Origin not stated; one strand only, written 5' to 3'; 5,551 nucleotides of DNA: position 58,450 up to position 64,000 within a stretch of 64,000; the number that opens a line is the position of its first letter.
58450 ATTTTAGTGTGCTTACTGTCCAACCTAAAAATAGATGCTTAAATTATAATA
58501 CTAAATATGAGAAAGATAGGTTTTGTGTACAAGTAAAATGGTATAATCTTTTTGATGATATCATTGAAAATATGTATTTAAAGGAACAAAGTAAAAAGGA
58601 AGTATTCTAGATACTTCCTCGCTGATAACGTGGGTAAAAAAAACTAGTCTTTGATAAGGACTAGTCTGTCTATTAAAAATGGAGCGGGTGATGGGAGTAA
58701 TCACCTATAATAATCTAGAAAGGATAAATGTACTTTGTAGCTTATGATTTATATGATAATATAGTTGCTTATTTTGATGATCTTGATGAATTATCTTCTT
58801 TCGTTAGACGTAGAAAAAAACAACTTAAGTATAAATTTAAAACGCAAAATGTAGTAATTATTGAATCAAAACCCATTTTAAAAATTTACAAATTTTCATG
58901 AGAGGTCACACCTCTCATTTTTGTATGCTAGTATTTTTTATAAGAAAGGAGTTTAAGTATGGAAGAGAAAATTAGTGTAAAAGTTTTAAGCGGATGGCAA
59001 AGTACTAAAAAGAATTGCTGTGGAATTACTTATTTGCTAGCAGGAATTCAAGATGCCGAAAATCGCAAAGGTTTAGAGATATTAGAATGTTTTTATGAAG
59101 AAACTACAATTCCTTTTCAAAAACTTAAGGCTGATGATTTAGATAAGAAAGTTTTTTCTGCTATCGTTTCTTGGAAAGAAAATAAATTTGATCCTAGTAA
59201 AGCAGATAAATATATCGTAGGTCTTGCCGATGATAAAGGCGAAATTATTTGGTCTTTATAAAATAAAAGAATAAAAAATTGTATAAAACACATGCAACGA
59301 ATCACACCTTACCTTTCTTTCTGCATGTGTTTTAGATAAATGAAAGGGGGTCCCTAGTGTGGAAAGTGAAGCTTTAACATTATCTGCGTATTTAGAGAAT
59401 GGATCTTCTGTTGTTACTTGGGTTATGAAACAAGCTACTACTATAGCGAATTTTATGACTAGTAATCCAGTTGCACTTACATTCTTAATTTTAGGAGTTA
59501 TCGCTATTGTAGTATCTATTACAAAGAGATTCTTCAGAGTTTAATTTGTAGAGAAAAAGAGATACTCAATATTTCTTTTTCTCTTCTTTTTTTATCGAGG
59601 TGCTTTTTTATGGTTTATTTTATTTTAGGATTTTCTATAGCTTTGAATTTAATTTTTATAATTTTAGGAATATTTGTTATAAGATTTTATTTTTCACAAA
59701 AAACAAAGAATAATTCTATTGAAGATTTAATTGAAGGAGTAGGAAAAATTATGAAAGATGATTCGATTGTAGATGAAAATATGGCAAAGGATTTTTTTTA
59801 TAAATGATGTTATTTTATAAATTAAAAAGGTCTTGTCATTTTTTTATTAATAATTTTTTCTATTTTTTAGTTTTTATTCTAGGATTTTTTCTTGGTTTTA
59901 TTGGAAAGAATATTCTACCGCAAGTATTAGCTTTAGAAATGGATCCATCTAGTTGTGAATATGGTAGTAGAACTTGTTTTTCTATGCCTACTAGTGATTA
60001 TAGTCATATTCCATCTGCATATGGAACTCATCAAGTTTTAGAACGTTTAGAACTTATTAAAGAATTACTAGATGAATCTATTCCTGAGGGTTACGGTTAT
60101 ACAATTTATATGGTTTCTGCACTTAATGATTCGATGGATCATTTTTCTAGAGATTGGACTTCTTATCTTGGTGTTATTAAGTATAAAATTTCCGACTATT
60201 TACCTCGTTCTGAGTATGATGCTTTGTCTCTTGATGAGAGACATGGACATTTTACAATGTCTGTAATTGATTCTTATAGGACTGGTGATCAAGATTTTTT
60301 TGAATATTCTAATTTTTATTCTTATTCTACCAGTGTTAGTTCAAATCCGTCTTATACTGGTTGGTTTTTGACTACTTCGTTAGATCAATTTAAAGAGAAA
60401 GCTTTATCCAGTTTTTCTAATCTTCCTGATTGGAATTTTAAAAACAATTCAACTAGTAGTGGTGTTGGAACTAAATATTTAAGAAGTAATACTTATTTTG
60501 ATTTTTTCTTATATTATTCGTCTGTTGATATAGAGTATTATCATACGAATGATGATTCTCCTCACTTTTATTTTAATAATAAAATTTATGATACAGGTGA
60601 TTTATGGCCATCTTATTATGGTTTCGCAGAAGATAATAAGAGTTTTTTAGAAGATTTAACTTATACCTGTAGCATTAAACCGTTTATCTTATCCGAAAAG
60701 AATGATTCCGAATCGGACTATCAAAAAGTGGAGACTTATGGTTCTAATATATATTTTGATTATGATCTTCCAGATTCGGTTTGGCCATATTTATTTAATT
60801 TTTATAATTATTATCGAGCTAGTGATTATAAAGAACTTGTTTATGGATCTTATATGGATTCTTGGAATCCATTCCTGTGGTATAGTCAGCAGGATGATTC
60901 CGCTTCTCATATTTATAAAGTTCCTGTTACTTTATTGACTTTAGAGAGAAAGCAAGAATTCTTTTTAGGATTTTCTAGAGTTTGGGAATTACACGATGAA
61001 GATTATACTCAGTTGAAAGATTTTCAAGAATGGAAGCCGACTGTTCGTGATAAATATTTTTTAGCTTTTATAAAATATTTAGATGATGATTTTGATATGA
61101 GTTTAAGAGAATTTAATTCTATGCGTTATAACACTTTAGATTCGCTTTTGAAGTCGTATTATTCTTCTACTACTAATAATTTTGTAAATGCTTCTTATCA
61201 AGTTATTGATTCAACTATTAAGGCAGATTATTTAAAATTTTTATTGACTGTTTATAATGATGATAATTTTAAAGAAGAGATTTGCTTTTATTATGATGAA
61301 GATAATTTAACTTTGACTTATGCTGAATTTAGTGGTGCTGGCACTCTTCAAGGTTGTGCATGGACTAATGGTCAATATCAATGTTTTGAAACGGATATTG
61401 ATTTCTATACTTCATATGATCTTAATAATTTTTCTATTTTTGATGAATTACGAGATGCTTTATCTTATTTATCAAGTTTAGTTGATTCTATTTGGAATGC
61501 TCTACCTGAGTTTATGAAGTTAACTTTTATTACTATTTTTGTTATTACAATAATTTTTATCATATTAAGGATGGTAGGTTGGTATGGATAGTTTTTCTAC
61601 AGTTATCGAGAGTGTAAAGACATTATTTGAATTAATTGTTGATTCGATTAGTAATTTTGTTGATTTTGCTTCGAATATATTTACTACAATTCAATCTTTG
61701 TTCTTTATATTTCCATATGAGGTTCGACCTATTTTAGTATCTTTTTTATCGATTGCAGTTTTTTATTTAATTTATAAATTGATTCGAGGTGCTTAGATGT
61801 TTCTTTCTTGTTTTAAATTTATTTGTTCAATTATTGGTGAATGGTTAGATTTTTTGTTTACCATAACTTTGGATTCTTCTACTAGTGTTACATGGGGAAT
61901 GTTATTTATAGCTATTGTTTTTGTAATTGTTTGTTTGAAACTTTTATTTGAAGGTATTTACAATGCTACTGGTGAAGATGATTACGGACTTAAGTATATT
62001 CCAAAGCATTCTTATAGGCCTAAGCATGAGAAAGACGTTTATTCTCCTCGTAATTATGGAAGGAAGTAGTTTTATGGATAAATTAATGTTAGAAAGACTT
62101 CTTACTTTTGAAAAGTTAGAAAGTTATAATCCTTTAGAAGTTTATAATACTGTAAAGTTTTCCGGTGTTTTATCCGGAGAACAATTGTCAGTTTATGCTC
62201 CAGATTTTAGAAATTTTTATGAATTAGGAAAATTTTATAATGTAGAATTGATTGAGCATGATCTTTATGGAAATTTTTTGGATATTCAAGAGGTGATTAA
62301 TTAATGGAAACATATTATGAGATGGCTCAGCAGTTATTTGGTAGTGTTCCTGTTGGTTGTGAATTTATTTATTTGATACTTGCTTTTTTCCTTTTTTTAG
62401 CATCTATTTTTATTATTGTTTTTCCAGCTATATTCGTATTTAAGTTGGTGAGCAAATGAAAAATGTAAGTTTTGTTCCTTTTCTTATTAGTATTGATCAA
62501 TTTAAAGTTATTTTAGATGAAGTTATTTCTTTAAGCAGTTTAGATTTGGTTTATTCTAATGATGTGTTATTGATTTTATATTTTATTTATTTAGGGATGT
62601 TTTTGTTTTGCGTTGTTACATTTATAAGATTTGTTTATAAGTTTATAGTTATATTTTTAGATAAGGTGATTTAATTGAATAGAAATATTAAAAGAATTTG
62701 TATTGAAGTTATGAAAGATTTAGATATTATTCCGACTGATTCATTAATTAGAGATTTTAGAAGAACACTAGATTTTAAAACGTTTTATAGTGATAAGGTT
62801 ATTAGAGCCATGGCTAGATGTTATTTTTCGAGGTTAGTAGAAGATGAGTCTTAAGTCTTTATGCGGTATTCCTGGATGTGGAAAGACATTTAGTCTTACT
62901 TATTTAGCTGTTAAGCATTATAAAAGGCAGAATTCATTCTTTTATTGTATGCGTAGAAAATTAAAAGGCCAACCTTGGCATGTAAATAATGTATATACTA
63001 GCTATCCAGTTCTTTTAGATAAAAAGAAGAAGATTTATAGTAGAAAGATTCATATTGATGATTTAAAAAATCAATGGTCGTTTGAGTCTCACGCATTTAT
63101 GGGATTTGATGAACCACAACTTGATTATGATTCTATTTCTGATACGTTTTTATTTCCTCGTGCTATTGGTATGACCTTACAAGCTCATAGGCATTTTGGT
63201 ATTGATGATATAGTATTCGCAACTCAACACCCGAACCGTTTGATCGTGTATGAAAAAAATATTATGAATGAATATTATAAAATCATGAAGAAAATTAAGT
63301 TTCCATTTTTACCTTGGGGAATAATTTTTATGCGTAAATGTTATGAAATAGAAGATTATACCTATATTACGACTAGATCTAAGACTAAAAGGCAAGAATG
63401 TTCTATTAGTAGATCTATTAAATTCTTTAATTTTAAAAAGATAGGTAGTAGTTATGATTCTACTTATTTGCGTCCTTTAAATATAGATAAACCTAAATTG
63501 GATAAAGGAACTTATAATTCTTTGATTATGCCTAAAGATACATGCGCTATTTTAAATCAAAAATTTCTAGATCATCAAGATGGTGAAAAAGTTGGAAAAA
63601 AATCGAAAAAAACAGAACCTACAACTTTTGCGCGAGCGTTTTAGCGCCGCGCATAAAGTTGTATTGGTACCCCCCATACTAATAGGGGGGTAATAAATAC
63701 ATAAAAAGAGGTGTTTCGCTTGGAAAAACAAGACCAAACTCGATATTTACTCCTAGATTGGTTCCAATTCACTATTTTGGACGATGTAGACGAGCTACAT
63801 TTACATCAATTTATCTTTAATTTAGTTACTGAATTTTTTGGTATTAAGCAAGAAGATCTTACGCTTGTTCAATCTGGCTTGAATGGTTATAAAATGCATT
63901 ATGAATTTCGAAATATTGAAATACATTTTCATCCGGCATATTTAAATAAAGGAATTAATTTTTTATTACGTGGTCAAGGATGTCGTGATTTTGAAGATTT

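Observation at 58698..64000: Integrated filamentous (inovirus-like) prophage in a spore-forming Gram-positive host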

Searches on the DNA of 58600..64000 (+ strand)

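Call 13: search_dna_similar(query=window:58600-64000:+, collection=phages, mode=distant)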
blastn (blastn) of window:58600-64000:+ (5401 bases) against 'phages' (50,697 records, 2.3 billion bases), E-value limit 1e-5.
Records with a match: 2; places in all: 2; records where one place covers at least 80% of the query: 0.
Best place of each record, by identity: 60-80% 2.
By first word of the organism name: Dulem 1; bajarodino 1.
By host as written in the record: Propithecus coquereli 1; - 1.
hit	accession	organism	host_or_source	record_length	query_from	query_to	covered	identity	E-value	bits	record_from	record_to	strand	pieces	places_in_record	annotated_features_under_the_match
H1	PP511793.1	Dulem virus 59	Propithecus coquereli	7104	144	352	4%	71.8%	3e-16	95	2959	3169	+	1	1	hypothetical protein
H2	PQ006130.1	bajarodino virus 49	Neotoma bryanti feces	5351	77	191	2%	72.7%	8e-11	77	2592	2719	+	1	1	hypothetical protein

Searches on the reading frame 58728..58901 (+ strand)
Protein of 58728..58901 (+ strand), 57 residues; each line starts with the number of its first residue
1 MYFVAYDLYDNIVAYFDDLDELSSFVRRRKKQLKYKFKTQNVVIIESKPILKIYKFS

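Call 8: search_protein_families(library=pfam, max_evalue=0.1, proteins=[window:58728-58901:+])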
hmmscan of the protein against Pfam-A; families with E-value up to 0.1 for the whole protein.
window:58728-58901:+ (57 aa): 0 families

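Call 9: search_protein_families(library=phrogs, max_evalue=0.1, proteins=[window:58728-58901:+])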
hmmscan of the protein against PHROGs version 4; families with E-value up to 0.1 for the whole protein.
window:58728-58901:+ (57 aa): 0 families
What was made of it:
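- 58728..58901 (+): p57: small soluble basic protein, the first gene after att. It is found throughout the clade. Function unknown; possibly a regulator or recombination directionality factor. No Pfam or PHROG hit (calls 8, 9).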

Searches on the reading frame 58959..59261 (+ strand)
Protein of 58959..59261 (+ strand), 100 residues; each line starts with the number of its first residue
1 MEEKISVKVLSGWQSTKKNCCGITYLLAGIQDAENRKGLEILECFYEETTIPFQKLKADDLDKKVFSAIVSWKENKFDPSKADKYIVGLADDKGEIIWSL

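Call 8: search_protein_families(library=pfam, max_evalue=0.1, proteins=[window:58959-59261:+])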
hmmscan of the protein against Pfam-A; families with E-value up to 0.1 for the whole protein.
window:58959-59261:+ (100 aa): 0 families

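Call 9: search_protein_families(library=phrogs, max_evalue=0.1, proteins=[window:58959-59261:+])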
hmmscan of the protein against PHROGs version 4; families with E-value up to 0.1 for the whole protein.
window:58959-59261:+ (100 aa): 0 families

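Call 18: find_encoding_contigs(protein=window:58959-59261:+, flank=10000, max_places=8)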
Protein window:58959-59261:+ (100 aa): 2 contigs read that carry it; 2 places shown.
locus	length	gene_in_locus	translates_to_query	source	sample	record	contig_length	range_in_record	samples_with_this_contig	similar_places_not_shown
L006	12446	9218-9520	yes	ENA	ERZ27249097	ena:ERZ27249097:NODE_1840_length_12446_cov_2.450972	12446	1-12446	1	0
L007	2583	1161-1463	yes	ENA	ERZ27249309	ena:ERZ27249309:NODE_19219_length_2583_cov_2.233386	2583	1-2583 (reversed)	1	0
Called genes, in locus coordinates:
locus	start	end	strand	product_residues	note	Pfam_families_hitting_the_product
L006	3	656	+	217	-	?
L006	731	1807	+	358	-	PF13302:Acetyltransf_3, PF00583:Acetyltransf_1, PF00293:NUDIX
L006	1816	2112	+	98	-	PF01503:PRA-PH (weak), PF03819:MazG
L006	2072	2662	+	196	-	PF06941:NT5C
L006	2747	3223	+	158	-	PF00334:NDK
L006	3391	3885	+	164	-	-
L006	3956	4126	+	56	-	PF13240:Zn_Ribbon_1 (weak)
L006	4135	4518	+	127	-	PF10947:DUF2628 (weak)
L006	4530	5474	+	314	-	-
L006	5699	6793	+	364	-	PF00919:UPF0004 (faint), PF04055:Radical_SAM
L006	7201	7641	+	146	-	PF04266:ASCH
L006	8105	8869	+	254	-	-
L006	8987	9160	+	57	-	-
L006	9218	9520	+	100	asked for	-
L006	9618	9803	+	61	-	-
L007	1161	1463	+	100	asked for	-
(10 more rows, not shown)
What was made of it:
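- The copies found in metagenomes are integrated (call 18).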

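Call 55: find_homologous_proteins(query=window:58959-59261:+, max_evalue=0.001)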
Query window:58959-59261:+ (100 aa): 1 proteins with E <= 0.001 among 5 candidates.
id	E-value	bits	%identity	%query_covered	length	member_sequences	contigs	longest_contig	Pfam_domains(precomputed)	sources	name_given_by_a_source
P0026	1.6e-55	203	92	100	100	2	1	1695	-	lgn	-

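Call 76: search_solved_structures(query=window:58959-59261:+, max_evalue=10)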
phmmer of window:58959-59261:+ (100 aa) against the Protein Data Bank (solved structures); distinct sequences matched with E-value up to 10: 1.
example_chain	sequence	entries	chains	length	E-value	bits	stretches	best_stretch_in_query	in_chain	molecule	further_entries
7ugq_A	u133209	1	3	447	0.34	14.5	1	6-57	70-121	Envelope glycoprotein gp120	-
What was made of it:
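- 58959..59261 (+): p100: soluble 100-aa protein, candidate ssDNA-binding (pV-like) protein by position only. No family or PDB hit (calls 8, 9, 76).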

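Call 83: predict_structure(protein=window:58959-59261:+)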
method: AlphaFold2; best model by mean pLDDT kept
length: 100 residues; sequences in the alignment: 1
mean_pLDDT: 37.1   pTM: 0.22
mean pLDDT of the five models: 37.1, 34.3, 33.2, 32.9, 32.5
residues with pLDDT >= 90: 0; 70-90: 0; 50-70: 0; < 50: 100
segments of 3 or more residues with pLDDT < 50: 1-100
pLDDT, mean of each block of 10 residues (from residue 1): 34 36 39 38 34 34 39 36 41 42
secondary structure, 60 per line:
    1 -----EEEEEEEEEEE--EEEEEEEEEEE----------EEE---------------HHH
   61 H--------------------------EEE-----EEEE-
elements in order: E6-16 E19-29 E40-42 H58-61 E88-90 E96-99
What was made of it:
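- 58959..59261 (+): The single-sequence AF2 model is unusable (pLDDT 37, call 83).
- Tried and rejected: p100 has one close homologue only (call 55), and its single-sequence AF2 model has pLDDT 37 (call 83).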

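Call 86: search_protein_families(library=padloc, max_evalue=0.001, proteins=[window:58959-59261:+])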
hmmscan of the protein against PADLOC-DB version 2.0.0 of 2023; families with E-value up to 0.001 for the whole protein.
window:58959-59261:+ (100 aa): 0 families

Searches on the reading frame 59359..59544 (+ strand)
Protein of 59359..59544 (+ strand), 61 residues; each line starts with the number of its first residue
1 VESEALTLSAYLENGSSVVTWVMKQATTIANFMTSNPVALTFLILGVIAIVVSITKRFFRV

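Call 8: search_protein_families(library=pfam, max_evalue=0.1, proteins=[window:59359-59544:+])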
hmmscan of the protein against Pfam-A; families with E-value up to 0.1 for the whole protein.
window:59359-59544:+ (61 aa): 1 family
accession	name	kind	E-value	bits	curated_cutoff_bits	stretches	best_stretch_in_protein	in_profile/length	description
PF06363.16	Picorna_P3A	-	0.018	15.4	25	1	14-58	44-90/98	Picornaviridae P3A protein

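Call 9: search_protein_families(library=phrogs, max_evalue=0.1, proteins=[window:59359-59544:+])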
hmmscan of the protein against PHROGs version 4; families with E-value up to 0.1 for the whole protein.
window:59359-59544:+ (61 aa): 1 family
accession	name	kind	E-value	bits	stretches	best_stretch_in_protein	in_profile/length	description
phrog_18218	-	unknown function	0.029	15.8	1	16-54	24-62/108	-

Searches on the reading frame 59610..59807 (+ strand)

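Call 8: search_protein_families(library=pfam, max_evalue=0.1, proteins=[window:59610-59807:+])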
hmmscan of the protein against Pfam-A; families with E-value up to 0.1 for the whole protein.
window:59610-59807:+ (65 aa): 1 family
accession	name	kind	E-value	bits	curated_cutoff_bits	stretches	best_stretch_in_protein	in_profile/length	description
PF18244.6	CttA_N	-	0.015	16.3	25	1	26-56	4-36/71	Cellulose-binding protein CttA N-terminal domain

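Call 9: search_protein_families(library=phrogs, max_evalue=0.1, proteins=[window:59610-59807:+])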
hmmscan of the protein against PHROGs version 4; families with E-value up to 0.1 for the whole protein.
window:59610-59807:+ (65 aa): 4 families
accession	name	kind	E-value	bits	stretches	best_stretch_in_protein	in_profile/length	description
phrog_25022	-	unknown function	0.0025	19.2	1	1-39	1-39/49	-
phrog_16471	-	unknown function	0.02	16.2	1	15-61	6-53/116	-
phrog_34399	-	unknown function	0.026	15.5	1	2-33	22-53/57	-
phrog_14464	-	moron, auxiliary metabolic gene and host takeover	0.089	13.8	0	4-35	10-42/59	membrane protein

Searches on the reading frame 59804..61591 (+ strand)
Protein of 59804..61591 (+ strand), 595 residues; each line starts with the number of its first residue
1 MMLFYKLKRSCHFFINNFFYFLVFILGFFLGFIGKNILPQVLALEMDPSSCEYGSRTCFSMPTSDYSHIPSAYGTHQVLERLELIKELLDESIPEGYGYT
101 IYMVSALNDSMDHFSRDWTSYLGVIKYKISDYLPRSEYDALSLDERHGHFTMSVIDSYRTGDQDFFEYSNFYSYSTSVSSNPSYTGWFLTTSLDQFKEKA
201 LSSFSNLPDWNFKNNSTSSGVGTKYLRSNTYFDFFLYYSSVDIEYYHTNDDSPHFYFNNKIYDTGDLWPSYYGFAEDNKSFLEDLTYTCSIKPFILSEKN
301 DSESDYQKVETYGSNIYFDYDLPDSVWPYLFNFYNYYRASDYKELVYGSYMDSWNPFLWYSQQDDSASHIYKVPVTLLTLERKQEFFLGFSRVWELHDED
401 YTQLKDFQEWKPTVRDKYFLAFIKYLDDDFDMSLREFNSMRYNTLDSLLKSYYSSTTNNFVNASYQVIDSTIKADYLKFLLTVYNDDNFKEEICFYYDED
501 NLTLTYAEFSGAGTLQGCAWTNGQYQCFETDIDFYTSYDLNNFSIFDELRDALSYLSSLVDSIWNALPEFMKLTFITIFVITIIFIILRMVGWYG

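Call 8: search_protein_families(library=pfam, max_evalue=0.1, proteins=[window:59804-61591:+])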
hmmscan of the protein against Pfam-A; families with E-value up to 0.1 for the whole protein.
window:59804-61591:+ (595 aa): 0 families

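Call 9: search_protein_families(library=phrogs, max_evalue=0.1, proteins=[window:59804-61591:+])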
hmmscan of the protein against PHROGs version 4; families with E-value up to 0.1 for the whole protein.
window:59804-61591:+ (595 aa): 1 family
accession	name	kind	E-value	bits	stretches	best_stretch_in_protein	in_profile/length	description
phrog_38570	-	unknown function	0.051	15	0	393-446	13-65/89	-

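Call 17: find_encoding_contigs(protein=window:59804-61591:+, flank=10000, max_places=8)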
Protein window:59804-61591:+ (595 aa): 1 contig read that carries it; 1 place shown.
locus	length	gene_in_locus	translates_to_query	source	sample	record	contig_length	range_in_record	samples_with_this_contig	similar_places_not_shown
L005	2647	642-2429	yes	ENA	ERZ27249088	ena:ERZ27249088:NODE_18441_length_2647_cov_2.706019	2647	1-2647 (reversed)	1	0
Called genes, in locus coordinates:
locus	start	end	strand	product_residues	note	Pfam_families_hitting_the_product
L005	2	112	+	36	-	?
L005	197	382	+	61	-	-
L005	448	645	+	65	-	-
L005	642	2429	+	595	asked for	-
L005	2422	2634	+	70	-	-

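Call 77: search_solved_structures(query=window:59804-61591:+, max_evalue=10)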
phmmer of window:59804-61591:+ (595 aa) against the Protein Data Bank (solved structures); distinct sequences matched with E-value up to 10: 2.
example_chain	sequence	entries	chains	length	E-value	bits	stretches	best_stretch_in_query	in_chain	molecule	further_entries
8rxb_E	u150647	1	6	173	1.3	11.2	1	406-458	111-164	Regulator of nonsense transcripts 1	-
6sym_A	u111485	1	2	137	1.3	11.2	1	236-287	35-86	Peptide methionine sulfoxide reductase MsrB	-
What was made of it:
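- Tried and rejected: p100 and p595 have no PDB sequence match (calls 76, 77).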

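Call 95: search_dna_similar(query=window:59804-61591:+, collection=phages, mode=protein, max_evalue=0.01)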
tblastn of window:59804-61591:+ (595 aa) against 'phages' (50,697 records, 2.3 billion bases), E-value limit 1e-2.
No match.
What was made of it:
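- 59804..61591 (+): p595: pIII-like candidate adsorption or end-cap protein, with an N-terminal signal-like helix and a C-terminal anchor. No hit in the phage collection, PDB, Pfam or PHROGs (calls 8, 9, 77, 95).
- Tried and rejected: p595 has no match in 50,697 phage records (call 95).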

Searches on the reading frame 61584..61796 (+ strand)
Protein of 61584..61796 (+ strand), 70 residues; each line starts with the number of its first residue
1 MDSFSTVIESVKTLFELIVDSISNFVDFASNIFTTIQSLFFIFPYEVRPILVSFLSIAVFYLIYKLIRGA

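Call 8: search_protein_families(library=pfam, max_evalue=0.1, proteins=[window:61584-61796:+])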
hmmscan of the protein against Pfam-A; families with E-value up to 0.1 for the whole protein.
window:61584-61796:+ (70 aa): 0 families

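Call 9: search_protein_families(library=phrogs, max_evalue=0.1, proteins=[window:61584-61796:+])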
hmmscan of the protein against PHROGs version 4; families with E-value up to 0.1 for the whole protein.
window:61584-61796:+ (70 aa): 1 family
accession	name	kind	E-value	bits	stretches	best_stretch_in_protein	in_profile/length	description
phrog_8228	-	unknown function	0.061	14.6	1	11-68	104-163/167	-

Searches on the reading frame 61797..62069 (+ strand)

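Call 8: search_protein_families(library=pfam, max_evalue=0.1, proteins=[window:61797-62069:+])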
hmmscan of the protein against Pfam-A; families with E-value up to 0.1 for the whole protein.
window:61797-62069:+ (90 aa): 1 family
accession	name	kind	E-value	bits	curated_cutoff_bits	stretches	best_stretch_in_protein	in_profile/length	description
PF02674.22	Colicin_V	-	0.015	15.7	29.3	1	3-51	68-115/144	Colicin V production protein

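Call 9: search_protein_families(library=phrogs, max_evalue=0.1, proteins=[window:61797-62069:+])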
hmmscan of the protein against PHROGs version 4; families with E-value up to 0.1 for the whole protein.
window:61797-62069:+ (90 aa): 1 family
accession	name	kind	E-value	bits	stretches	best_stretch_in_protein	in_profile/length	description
phrog_22489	-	head and packaging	0.055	13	1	38-76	105-142/653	virion structural protein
